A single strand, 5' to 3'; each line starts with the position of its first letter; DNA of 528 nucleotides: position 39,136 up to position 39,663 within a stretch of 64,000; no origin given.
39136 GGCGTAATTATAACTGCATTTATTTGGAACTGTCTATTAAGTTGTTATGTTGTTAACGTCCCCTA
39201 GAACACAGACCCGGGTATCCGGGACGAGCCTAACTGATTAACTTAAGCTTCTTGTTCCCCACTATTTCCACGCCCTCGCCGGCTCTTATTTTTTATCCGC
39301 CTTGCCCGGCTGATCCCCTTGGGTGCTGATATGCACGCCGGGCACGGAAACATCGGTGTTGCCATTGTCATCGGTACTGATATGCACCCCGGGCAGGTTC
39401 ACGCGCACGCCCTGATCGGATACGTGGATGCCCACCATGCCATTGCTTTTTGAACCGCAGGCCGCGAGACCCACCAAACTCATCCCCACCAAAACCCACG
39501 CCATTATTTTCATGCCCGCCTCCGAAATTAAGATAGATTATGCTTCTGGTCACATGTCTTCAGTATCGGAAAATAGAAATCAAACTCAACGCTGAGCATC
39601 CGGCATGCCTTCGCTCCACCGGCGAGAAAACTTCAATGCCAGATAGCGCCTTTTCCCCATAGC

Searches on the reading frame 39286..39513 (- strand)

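Call 3: search_protein_families(library=pfam, proteins=[window:39286-39513:-], max_evalue=0.01)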
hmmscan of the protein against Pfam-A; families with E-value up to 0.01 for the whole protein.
window:39286-39513:- (75 aa): 1 family
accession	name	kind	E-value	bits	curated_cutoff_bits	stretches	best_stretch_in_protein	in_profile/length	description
PF13627.12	LptM_cons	-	0.0079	16.5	27.3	1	6-22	1-17/23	LPS-assembly lipoprotein LptM, conserved region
